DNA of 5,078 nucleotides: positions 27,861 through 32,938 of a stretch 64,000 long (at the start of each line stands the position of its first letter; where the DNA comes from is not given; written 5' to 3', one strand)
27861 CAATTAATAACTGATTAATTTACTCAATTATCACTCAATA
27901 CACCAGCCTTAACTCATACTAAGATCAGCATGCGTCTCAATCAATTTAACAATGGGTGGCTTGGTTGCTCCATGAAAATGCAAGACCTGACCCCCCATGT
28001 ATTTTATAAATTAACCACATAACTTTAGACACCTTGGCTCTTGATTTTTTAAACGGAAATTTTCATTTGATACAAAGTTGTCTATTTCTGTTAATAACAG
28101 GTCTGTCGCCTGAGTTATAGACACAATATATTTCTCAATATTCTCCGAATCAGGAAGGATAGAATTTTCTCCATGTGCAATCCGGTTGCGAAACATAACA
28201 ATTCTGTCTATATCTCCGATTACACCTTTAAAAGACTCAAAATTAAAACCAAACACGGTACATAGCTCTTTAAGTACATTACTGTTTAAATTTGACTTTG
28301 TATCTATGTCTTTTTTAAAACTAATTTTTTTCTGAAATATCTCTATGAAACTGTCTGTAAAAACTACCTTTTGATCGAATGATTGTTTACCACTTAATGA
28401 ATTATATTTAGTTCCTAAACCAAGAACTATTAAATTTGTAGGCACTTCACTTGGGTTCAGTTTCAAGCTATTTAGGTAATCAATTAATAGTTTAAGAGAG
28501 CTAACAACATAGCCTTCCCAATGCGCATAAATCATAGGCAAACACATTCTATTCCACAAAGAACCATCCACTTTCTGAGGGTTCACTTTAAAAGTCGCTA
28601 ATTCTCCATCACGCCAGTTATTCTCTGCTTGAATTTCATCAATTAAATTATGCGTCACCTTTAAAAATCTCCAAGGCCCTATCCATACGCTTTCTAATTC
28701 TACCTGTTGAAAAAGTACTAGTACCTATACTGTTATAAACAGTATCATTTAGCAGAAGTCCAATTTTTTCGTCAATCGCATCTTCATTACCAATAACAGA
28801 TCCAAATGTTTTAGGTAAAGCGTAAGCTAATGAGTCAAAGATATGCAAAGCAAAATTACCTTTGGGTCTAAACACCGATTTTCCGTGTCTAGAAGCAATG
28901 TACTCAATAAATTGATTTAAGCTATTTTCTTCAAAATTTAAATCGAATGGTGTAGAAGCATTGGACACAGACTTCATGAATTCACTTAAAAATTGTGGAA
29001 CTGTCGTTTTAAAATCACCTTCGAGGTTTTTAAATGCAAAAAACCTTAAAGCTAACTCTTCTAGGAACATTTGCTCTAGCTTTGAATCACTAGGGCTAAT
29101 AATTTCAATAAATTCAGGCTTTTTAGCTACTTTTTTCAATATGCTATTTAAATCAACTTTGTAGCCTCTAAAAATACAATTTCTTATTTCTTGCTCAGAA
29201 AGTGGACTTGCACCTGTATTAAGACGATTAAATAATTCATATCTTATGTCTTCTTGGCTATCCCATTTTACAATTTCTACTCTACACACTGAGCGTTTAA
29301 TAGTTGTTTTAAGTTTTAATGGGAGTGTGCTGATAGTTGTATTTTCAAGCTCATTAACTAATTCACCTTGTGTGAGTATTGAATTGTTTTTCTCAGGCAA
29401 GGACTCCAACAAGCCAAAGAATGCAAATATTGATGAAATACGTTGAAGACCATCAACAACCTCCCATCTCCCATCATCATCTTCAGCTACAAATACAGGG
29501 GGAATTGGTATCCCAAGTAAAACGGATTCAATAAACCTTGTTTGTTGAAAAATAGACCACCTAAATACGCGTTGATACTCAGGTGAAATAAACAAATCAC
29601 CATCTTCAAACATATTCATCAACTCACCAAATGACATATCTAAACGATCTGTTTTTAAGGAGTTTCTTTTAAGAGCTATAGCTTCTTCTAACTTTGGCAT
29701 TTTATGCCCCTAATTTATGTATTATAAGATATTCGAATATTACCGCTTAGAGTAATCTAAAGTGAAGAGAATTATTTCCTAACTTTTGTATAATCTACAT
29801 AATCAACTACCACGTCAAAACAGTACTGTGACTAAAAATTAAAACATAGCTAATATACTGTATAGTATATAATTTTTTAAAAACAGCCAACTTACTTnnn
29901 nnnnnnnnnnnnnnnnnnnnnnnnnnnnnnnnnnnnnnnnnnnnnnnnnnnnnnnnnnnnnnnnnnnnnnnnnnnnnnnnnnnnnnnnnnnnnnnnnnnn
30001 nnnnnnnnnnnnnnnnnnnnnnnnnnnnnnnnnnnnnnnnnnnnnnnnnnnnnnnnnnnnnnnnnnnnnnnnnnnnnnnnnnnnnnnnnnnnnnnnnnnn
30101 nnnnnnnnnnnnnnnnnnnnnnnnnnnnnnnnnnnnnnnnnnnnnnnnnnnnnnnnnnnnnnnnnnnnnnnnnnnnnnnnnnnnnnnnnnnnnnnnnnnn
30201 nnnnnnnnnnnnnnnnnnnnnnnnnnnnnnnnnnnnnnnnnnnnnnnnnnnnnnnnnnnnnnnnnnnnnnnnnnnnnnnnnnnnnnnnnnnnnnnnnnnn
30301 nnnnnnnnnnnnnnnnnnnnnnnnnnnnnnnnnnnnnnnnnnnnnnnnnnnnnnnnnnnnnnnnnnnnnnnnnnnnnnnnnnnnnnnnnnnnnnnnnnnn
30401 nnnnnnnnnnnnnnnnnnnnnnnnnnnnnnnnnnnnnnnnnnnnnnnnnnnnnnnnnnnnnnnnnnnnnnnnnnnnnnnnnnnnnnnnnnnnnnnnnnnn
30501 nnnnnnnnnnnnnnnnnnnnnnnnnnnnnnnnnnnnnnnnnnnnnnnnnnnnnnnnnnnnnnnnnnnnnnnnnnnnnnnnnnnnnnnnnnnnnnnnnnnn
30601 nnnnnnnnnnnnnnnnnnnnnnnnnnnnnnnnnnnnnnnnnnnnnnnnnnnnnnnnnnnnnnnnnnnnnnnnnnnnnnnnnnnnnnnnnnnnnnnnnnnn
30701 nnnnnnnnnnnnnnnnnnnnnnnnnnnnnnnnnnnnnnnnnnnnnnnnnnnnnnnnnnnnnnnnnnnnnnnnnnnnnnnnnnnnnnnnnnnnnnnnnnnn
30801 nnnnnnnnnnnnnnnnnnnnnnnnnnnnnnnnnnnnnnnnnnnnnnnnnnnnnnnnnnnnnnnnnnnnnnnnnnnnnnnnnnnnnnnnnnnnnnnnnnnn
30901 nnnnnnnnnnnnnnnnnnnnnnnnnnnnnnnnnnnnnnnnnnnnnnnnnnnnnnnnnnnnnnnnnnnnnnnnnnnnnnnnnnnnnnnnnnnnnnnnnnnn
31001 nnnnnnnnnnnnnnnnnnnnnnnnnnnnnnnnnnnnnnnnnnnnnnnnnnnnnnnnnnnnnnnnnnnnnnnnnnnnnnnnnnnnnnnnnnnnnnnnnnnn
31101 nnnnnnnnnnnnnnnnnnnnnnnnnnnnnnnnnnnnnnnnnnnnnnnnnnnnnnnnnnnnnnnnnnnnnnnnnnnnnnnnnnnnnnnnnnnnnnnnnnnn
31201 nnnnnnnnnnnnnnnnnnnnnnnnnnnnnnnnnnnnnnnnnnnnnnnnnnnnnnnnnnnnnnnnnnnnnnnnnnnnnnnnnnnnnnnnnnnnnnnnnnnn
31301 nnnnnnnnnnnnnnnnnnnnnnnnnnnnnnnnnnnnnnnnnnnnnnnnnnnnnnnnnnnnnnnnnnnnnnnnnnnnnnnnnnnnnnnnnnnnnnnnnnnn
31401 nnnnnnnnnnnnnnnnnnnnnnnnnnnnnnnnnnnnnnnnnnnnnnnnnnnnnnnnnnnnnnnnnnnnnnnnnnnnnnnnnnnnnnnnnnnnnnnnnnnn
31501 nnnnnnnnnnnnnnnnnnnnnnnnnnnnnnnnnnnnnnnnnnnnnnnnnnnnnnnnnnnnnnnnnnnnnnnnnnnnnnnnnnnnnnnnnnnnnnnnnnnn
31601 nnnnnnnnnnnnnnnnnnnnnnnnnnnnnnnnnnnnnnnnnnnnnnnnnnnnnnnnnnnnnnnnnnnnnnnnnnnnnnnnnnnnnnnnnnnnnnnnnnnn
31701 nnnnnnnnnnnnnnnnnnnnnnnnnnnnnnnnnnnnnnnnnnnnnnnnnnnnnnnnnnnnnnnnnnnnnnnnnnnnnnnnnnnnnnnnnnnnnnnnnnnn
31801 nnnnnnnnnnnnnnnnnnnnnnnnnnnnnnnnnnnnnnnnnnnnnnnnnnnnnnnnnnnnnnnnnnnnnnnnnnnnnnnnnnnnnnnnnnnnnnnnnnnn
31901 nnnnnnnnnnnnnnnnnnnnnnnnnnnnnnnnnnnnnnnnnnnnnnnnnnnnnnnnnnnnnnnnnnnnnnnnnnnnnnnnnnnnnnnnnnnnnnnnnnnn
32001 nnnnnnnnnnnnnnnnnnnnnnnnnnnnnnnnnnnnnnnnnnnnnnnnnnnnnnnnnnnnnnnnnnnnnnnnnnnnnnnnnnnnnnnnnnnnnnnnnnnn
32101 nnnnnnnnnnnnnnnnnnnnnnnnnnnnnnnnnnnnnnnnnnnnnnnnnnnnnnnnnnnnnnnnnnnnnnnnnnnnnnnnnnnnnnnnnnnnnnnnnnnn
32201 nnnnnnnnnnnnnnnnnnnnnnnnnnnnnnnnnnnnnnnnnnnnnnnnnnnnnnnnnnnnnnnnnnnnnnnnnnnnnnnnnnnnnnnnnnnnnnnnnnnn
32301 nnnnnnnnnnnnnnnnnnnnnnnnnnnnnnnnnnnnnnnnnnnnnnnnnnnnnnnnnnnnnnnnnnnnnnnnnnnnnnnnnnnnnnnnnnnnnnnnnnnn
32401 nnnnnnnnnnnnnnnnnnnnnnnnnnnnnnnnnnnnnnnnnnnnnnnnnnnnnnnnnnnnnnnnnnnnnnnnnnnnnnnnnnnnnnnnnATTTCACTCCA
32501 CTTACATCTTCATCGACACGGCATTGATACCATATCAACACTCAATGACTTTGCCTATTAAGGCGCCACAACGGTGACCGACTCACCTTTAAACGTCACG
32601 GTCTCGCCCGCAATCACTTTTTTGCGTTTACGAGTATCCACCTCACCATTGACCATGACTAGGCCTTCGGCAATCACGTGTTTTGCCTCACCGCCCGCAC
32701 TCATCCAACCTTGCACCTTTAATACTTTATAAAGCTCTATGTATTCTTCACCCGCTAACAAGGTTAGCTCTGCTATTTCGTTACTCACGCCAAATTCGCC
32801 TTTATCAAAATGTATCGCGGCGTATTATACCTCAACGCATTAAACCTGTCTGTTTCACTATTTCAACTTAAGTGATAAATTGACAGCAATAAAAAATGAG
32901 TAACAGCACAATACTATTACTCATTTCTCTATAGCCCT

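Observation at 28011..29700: Overlapping DUF262 + HEPN two-gene module: a split GmrSD-like architecture with a predicted RNase partner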

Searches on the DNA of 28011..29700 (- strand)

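Call 20: search_dna_similar(query=window:28011-29700:-, collection=ecoli_genomes, mode=distant, max_rows=10)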
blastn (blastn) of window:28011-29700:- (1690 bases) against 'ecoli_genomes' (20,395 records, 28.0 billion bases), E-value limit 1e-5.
No match.

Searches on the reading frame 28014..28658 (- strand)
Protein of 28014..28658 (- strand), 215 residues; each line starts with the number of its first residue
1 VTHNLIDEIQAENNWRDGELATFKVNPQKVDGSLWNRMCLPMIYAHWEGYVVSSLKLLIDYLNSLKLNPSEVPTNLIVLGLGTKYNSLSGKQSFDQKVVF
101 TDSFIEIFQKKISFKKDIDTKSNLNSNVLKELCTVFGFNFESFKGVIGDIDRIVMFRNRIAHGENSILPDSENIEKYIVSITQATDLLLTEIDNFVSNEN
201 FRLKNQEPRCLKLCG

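Call 3: search_protein_families(library=pfam, proteins=[window:28014-28658:-], max_evalue=1)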
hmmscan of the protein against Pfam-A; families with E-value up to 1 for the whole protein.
window:28014-28658:- (215 aa): 4 families
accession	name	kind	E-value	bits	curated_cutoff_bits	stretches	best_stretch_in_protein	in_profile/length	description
PF18735.6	HEPN_RiboL-PSP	-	5.2e-29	101.9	28.4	1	12-183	2-180/191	RiboL-PSP-HEPN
PF18737.6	HEPN_MAE_28990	-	7.7e-24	85.5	26.8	1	9-200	5-210/211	MAE_28990/MAE_18760-like HEPN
PF18739.6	HEPN_Apea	-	0.0045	17.9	24.4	1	104-187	41-120/136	Apea-like HEPN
PF24471.1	KH_DEAH11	-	0.095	12.8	27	1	122-148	8-34/70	DEAH11-like, KH-domain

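Call 4: search_protein_families(library=padloc, proteins=[window:28014-28658:-], max_evalue=1)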
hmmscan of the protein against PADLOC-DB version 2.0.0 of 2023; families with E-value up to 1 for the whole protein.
window:28014-28658:- (215 aa): 1 family
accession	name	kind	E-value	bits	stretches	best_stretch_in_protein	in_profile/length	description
PDLC01844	CARF2--CARF_HEPN_CSX3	-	0.0037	14.2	1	117-202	306-388/464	-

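Call 5: search_protein_families(library=ncbifam, proteins=[window:28014-28658:-], max_evalue=1)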
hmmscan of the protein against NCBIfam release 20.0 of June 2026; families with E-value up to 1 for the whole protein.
window:28014-28658:- (215 aa): 0 families

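Call 17: find_homologous_proteins(query=window:28014-28658:-)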
Query window:28014-28658:- (215 aa): 263 proteins with E <= 0.001 among 451 candidates; the best 120 are listed.
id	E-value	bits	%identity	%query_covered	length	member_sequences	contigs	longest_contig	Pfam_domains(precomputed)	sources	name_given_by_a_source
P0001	2.1e-139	480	100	100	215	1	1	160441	PF18735.7,PF18737.7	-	-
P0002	2.1e-118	411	91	95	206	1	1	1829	PF18735.7,PF18737.7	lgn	-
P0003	9.0e-118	409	90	95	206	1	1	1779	PF18735.7,PF18737.7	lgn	-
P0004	2.5e-117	408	90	95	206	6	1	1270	PF18735.7,PF18737.7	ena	-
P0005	1.8e-115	402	89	95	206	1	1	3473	PF18735.7,PF18739.7,PF18737.7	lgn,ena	-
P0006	1.0e-110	386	85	94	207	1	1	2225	PF18735.7,PF18737.7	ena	-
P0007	1.9e-109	382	85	95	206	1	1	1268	PF18735.7,PF18737.7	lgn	-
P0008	1.4e-108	379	83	95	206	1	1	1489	PF18735.7,PF18737.7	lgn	-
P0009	6.1e-108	377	84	95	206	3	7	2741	PF18735.7,PF18737.7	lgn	-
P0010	8.8e-107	373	82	95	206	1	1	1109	PF18735.7,PF18737.7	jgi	-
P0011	3.6e-106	371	82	95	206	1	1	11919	PF18735.7,PF18737.7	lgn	-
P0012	1.5e-105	369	80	96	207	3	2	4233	PF18735.7,PF18737.7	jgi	jgi:hypothetical protein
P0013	2.0e-99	349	76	95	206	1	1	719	PF18735.7,PF18737.7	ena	-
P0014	7.2e-99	348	75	95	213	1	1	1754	PF18735.7,PF18739.7,PF18737.7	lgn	-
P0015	3.2e-98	345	75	94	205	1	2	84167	PF18735.7,PF18739.7,PF18737.7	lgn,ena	-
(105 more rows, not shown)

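Call 63: search_solved_structures(query=A2, max_evalue=1)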
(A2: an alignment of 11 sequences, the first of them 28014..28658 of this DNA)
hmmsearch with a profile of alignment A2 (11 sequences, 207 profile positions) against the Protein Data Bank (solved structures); distinct sequences matched with E-value up to 1: 1.
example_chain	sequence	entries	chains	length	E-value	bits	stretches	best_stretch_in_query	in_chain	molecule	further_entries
6u42_7T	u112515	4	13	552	0.33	13.8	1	122-196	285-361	DC2 | Outer dynein arm protein 1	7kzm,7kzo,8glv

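Call 71: predict_structure(alignment_id=A7)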
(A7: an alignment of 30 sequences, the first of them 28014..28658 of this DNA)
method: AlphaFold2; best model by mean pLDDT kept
length: 215 residues; sequences in the alignment: 30
mean_pLDDT: 84.8   pTM: 0.81
mean pLDDT of the five models: 84.8, 81.2, 81.1, 79.2, 76.7
residues with pLDDT >= 90: 100; 70-90: 93; 50-70: 11; < 50: 11
segments of 3 or more residues with pLDDT < 50: 206-208, 210-215
pLDDT, mean of each block of 10 residues (from residue 1): 77 76 81 90 92 94 90 85 70 81 82 81 90 93 97 94 86 92 95 94 64 40
secondary structure, 60 per line:
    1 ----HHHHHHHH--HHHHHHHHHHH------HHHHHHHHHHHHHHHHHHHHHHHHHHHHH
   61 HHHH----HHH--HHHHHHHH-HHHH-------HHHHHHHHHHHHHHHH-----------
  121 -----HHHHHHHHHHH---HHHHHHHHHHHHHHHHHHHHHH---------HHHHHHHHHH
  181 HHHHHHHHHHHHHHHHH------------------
elements in order: H5-12 H15-25 H32-64 H74-81 H83-86 H94-109 H126-136 H140-161 H171-197

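Call 76: fold_search(model_id=the predicted structure, library=pdb)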
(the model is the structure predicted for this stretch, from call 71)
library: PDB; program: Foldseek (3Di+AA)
matches with E <= 10: 303; with E <= 0.001: 0
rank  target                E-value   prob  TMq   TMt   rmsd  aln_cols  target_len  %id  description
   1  9wsx_R                5.5e-01  0.09  0.17  0.14  21.3       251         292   10  Cryo-EM structure of endomorphin-1-muOR-arrestin2-Fab30 complex (released 2025-11-26)
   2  6s4u_B                6.0e-01  0.06  0.16  0.15  22.6       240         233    9  LXRbeta ligand binding domain in comlpex with small molecule inhibitors (released 2019-11-27)
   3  3dde_B                6.4e-01  0.13  0.20  0.19  17.8       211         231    9  Crystal structure of a domain of unknown function with a heme oxygenase-like fold (sden_3740) from shewanella denitrif (released 2008-06-24)
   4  3okh_A                6.4e-01  0.08  0.18  0.18  22.9       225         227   13  Crystal structure of human FXR in complex with 2-(4-chlorophenyl)-1-[(1S)-1-cyclohexyl-2-(cyclohexylamino)-2-oxoethyl] (released 2010-12-29)
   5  3dde_A                7.8e-01  0.11  0.22  0.21  21.2       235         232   10  Crystal structure of a domain of unknown function with a heme oxygenase-like fold (sden_3740) from shewanella denitrif (released 2008-06-24)
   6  4dzv_A                7.8e-01  0.09  0.20  0.21  22.7       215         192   12  Complex of 4-alpha/beta bound to gp41-5 (released 2012-05-02)
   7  6s4u_A                8.2e-01  0.09  0.20  0.18  21.9       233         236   10  LXRbeta ligand binding domain in comlpex with small molecule inhibitors (released 2019-11-27)
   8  6twn_B                8.2e-01  0.08  0.18  0.13  24.8       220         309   11  Crystal structure of Talin1 R7R8 in complex with CDK1 (206-223) (released 2021-05-12)
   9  5h6i_B                8.6e-01  0.12  0.20  0.20  22.4       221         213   10  Crystal Structure of GBS CAMP Factor (released 2017-11-22)
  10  8xip_A                8.6e-01  0.08  0.20  0.16  23.0       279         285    8  Structure of Pasireotide-SSTR1 G protein complex (released 2024-07-03)
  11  6e7e                  9.5e-01  0.12  0.19  0.23  17.6       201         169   10  High resolution crystal structure of IncA soluble domain (released 2019-07-10)
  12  3rvf_A                9.5e-01  0.06  0.17  0.17  23.1       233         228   13  FXR with SRC1 and GSK2034 (released 2011-09-21)
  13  5ohe_F                1.1e+00  0.09  0.18  0.21  16.2       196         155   11  Globin sensor domain of AfGcHK (FeIII form) in complex with cyanide (released 2017-11-08)
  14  3beh_A                1.1e+00  0.08  0.20  0.19  19.4       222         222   13  Structure of a Bacterial Cyclic Nucleotide Regulated Ion Channel (released 2008-01-15)
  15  9fed                  1.2e+00  0.08  0.17  0.19  18.7       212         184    8  Single-chain chimeric protein mimicking the interaction between HR1 and HR2 in HIV gp41 (released 2025-05-28)
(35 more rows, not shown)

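Call 107: search_protein_representatives(alignment_id=A7)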
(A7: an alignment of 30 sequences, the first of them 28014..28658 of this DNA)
Query: 30 sequences, 206 profile positions. Proteins with E-value up to 0.001 (for the whole library): 1818; up to 1e-10: 896; up to 1e-30: 34. The best 150 are listed.
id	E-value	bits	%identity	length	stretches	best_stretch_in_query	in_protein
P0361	2.7e-93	327.7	-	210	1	2-203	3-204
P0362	2.9e-68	245.9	-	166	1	37-201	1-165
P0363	1.2e-60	221.1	-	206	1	2-201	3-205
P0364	3.1e-59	216.4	-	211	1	3-201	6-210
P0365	4.9e-51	189.6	-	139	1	37-148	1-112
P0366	7.6e-51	189.0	-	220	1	3-201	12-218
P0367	1.5e-49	184.8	-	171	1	41-203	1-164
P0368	3.0e-48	180.6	-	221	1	3-204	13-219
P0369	7.6e-48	179.2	-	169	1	37-202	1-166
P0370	1.6e-47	178.2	-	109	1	2-106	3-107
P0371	1.8e-46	174.8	-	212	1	4-202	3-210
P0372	5.9e-45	169.8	-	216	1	4-201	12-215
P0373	6.4e-42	159.9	-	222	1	2-204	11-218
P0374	1.5e-41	158.7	-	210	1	6-202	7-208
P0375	2.4e-41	158.0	-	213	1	3-201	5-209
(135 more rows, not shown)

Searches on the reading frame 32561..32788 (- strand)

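Call 42: search_protein_families(library=pfam, proteins=[window:32561-32788:-], max_evalue=0.01)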
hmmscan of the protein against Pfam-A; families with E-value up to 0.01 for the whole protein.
window:32561-32788:- (76 aa): 1 family
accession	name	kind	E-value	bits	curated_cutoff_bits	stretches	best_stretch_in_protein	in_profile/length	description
PF13275.11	S4_2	-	1.9e-24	85.8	24.6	1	14-74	5-65/65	S4 domain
